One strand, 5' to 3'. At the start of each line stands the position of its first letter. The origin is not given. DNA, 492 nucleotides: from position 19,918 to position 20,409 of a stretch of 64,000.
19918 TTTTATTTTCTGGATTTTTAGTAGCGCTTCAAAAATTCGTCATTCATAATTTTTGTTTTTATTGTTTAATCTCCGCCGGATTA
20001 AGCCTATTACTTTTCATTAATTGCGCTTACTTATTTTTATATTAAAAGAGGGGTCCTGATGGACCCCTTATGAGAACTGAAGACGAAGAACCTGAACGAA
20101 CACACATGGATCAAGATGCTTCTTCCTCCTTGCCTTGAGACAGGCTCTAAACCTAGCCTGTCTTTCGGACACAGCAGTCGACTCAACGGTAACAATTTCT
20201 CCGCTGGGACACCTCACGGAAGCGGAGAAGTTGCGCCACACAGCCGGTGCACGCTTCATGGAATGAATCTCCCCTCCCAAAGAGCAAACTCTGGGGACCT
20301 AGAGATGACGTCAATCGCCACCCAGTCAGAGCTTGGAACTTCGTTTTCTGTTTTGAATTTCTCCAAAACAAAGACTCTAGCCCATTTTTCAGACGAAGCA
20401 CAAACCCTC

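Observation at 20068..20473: GC-rich two-gene operon with ATGA stop/start overlap (toxin-antitoxin-like architecture)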

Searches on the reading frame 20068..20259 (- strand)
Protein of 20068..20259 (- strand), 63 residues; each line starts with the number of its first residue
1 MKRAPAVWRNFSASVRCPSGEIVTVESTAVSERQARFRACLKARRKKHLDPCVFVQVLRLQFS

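Call 12: search_protein_families(library=pfam, proteins=[window:20071-20259:-], max_evalue=1)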
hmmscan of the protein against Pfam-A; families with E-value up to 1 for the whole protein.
seq(63 aa): 1 family
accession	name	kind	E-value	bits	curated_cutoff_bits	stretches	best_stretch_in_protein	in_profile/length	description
PF20477.3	DUF6719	-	0.16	12.3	27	1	17-42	48-74/78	Family of unknown function (DUF6719)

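Call 13: search_protein_families(library=phrogs, proteins=[window:20071-20259:-], max_evalue=1)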
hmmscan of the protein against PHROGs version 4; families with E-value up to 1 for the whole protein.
seq(63 aa): 1 family
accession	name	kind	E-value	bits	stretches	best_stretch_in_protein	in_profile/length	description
phrog_13848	-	unknown function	0.3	12.2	1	36-49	10-23/41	-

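Call 19: find_encoding_contigs(protein=window:20068-20259:-, flank=6000)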
Protein window:20068-20259:- (63 aa): no gene with exactly this product is on record in the collection.

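Call 36: find_related_loci(query=A3, collection=viral_contigs, flank=5000)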
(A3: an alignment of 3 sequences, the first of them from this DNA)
Query A3 (63 aa) in viral_contigs; peptide patterns used: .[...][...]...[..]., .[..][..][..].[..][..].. (x = any residue, [..] = any of these).
35 stretches matched a pattern, but none encodes a relative of the query by tblastn (E <= 1e-3).

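Call 38: find_homologous_proteins(query=A3, max_evalue=0.1)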
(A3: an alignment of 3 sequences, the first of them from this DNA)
Query A3 (3 sequences): 63 candidates shared short words with the query, none scored E <= 0.1.

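Call 49: search_solved_structures(query=A3, max_evalue=10)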
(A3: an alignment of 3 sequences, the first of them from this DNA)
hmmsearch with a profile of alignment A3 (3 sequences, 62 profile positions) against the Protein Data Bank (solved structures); distinct sequences matched with E-value up to 10: 6.
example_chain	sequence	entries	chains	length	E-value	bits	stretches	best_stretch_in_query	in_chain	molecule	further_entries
6r3e_A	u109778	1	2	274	0.0048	19.9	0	27-45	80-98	DNA (cytosine-5)-methyltransferase 3B,DNA (cytosine-5)-methyltransferase 3B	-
5ciu_A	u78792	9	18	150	0.27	14.3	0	27-45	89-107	DNA (cytosine-5)-methyltransferase 3B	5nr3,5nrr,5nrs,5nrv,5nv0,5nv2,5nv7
3flg_A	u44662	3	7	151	0.28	14.3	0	27-45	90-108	DNA (cytosine-5)-methyltransferase 3B | DNA cytosine-5 methyltransferase 3 beta isoform 6 variant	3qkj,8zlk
5opt_S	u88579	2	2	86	0.9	12.6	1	13-42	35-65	40S ribosomal protein S27, putative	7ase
8ys9_A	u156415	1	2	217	1.4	12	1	12-35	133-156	Phosphatidylethanolamine N-methyltransferase/phosphatidyl-N-methylethanolamine N-methyltra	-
8sau_D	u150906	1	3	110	3.6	10.7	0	12-36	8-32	DH270.4 variable light chain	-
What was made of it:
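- On Ribosomal protein LX/eL20, T7 Gp2 and YkzG fold group: A profile search of PDB sequences finds none of them (call 49).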

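Call 50: search_protein_families(library=padloc, proteins=[window:20071-20259:-], max_evalue=1)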
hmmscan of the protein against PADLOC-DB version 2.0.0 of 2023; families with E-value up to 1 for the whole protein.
seq(63 aa): 0 families

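Call 51: search_protein_families(library=ncbifam, proteins=[window:20071-20259:-], max_evalue=1)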
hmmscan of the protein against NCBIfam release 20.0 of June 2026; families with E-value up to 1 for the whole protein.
seq(63 aa): 0 families

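Call 53: predict_structure(protein=window:20071-20259:-)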
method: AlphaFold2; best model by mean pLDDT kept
length: 63 residues; sequences in the alignment: 1
mean_pLDDT: 74.8   pTM: 0.55
mean pLDDT of the five models: 74.8, 59.3, 56.9, 56.4, 55.9
residues with pLDDT >= 90: 0; 70-90: 47; 50-70: 12; < 50: 4
segments of 3 or more residues with pLDDT < 50: 1-4
pLDDT, mean of each block of 10 residues (from residue 1): 53 85 79 82 73 82 60
secondary structure, 60 per line:
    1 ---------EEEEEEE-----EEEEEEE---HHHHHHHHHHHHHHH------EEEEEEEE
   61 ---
elements in order: E10-16 E22-28 H32-46 E53-60
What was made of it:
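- On HicAB: The predicted ORF2 topology is beta-beta-alpha-beta, not alpha-beta-beta-beta-alpha (call 53; the HicA fold is from general knowledge).
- The ORF2 model has pLDDT 74.8 with strands E10-16 and E22-28, helix H32-46 and strand E53-60 (call 53).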

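Call 58: fold_search(model_id=the predicted structure, library=pdb)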
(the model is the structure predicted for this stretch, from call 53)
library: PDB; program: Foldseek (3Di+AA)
matches with E <= 10: 429; with E <= 0.001: 0
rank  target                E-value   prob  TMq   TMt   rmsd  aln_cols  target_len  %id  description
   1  9e6q_AR               5.0e-02  1.00  0.71  0.60   1.6        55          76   11  Cryo-EM structure of the Pyrobaculum calidifontis 50S ribosomal subunit in complex with Dri (released 2024-11-20)
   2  4njc_H                1.9e-01  0.80  0.43  0.51   5.1        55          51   20  RNA Polymerase interacting protein YkzG from Geobacillus stearothermophilus (released 2014-08-20)
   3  1zg2_MODEL_1_A        2.1e-01  0.80  0.50  0.35   8.2        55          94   16  Solution NMR structure of the UPF0213 protein BH0048 from Bacillus halodurans. Northeast Structural Genomics t (released 2005-06-21)
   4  4lk0_M                3.4e-01  0.94  0.56  0.65   2.7        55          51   16  Crystal Structure Analysis of the E.coli holoenzyme/T7 Gp2 complex (released 2013-11-13)
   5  4njc_B                3.8e-01  0.87  0.50  0.60   5.1        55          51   20  RNA Polymerase interacting protein YkzG from Geobacillus stearothermophilus (released 2014-08-20)
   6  4v9f_6                4.9e-01  0.91  0.60  0.67   2.9        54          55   17  The re-refined crystal structure of the Haloarcula marismortui large ribosomal subunit at 2.4 Angstrom resolution: mor (released 2014-07-09)
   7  2le2_MODEL_1_A        4.9e-01  0.60  0.41  0.45   5.9        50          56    6  Novel dimeric structure of phage phi29-encoded protein p56: Insights into Uracil-DNA glycosylase inhibition (released 2011-09-28)
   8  2w7o_A                5.2e-01  0.47  0.46  0.09   4.3        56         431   14  Structure and Activity of Bypass Synthesis by Human DNA Polymerase Kappa Opposite the 7,8-Dihydro-8-oxodeoxyguanosine  (released 2009-06-16)
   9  4njc_F                5.9e-01  0.75  0.47  0.59   5.2        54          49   20  RNA Polymerase interacting protein YkzG from Geobacillus stearothermophilus (released 2014-08-20)
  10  3in5_A                7.1e-01  0.23  0.37  0.08   5.4        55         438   16  Structure of human DNA polymerase kappa inserting dATP opposite an 8-oxoG DNA lesion (released 2009-09-08)
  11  4l5n_C                7.5e-01  0.44  0.42  0.51   6.1        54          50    7  Crystallographic Structure of HHV-1 Uracil-DNA Glycosylase complexed with the Bacillus phage PZA inhibitor protein p56 (released 2013-08-07)
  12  2xgp_A                8.5e-01  0.30  0.43  0.08   6.2        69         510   13  Yeast DNA polymerase eta in complex with C8-2-acetylaminofluorene containing DNA (released 2010-11-03)
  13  4l5n_D                8.5e-01  0.21  0.34  0.41   5.7        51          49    8  Crystallographic Structure of HHV-1 Uracil-DNA Glycosylase complexed with the Bacillus phage PZA inhibitor protein p56 (released 2013-08-07)
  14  3ohb_A                8.5e-01  0.21  0.40  0.07   8.4        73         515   15  Yeast DNA polymerase eta extending from an 8-oxoG lesion (released 2010-12-22)
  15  9v1i_lT               9.1e-01  0.91  0.68  0.27   2.0        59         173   12  Cryo- EM structure of ribosomal large subunit (LSU) from Entamoeba histolytica at 2.8 angstrom resolution (released 2025-10-08)
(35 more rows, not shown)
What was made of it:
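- On Ribosomal protein LX/eL20, T7 Gp2 and YkzG fold group: The best Foldseek hit is E = 0.05, TM 0.71, 11% identity (call 58).
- The nearest shapes are RNA- or RNAP-associated small domains: archaeal ribosomal LX/eL20 (TM 0.71), T7 Gp2 (TM 0.56) and YkzG (call 58).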

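Call 67: fold_search(model_id=the predicted structure, library=viral)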
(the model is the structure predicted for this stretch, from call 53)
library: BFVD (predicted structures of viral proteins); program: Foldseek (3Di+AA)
matches with E <= 10: 1574; with E <= 0.001: 0
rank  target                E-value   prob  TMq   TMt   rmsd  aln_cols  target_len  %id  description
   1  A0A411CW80            7.3e-03  1.00  0.49  0.53   3.4        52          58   17  (no name in the UniProt tables at hand)
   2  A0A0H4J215            2.1e-02  1.00  0.73  0.74   4.1        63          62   14  Uncharacterized protein [Pseudoalteromonas phage H101]
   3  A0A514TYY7            2.1e-02  1.00  0.66  0.78   2.5        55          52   20  Uncharacterized protein [Arthrobacter phage Vibaki]
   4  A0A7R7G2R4            2.2e-02  0.96  0.41  0.46   4.8        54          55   11  (no name in the UniProt tables at hand)
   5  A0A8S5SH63            2.7e-02  1.00  0.69  0.66   1.7        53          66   11  Uncharacterized protein [Siphoviridae sp. ctBCr48]
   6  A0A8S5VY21            3.0e-02  0.99  0.54  0.53   3.3        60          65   20  Uncharacterized protein [Tectiviridae sp.]
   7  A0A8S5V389            3.2e-02  0.99  0.53  0.51   4.6        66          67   14  Uncharacterized protein [Siphoviridae sp. ctt0c4]
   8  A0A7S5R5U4            3.6e-02  0.99  0.52  0.51   3.1        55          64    5  (no name in the UniProt tables at hand)
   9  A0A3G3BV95            3.6e-02  0.93  0.47  0.47   5.2        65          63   15  Uncharacterized protein [Bacillus phage vB_BcoS-136]
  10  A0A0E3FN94            4.1e-02  0.99  0.51  0.37   3.5        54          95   22  Uncharacterized protein [Synechococcus phage ACG-2014f]
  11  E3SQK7                4.7e-02  1.00  0.53  0.63   3.0        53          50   15  Uncharacterized protein [Cyanophage P-SSP2]
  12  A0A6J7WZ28            5.0e-02  0.97  0.52  0.46   5.6        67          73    9  Uncharacterized protein [uncultured Caudovirales phage]
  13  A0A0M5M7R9            5.0e-02  0.96  0.50  0.47   4.6        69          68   19  Uncharacterized protein [Enterococcus phage IME-EFm5]
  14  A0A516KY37            5.3e-02  1.00  0.61  0.36   2.8        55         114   11  (no name in the UniProt tables at hand)
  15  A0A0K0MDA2            5.6e-02  1.00  0.66  0.81   1.8        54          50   15  (no name in the UniProt tables at hand)
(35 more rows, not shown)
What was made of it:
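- The shapes nearest to ORF2 include T7 Gp2, YkzG, phi29 p56 and many uncharacterised small phage proteins (calls 58, 67).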

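Call 73: search_dna_similar(query=window:20071-20259:-, collection=phages, mode=protein, max_evalue=1, max_rows=8)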
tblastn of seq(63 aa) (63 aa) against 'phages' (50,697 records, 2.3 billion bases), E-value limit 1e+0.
Records with a match: 1; places in all: 1; records where one place covers at least 80% of the query: 0.
Best place of each record, by identity: <60% 1.
By first word of the organism name: Microbacterium 1.
By host as written in the record: Microbacterium foliorum NRRL B-24224 SEA 1.
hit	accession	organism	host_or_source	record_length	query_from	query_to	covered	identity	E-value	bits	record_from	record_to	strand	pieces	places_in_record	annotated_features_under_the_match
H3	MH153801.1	Microbacterium phage Count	Microbacterium foliorum NRRL B-24224 SEA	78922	12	50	62%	41.0%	3e-1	33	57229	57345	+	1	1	84: hypothetical protein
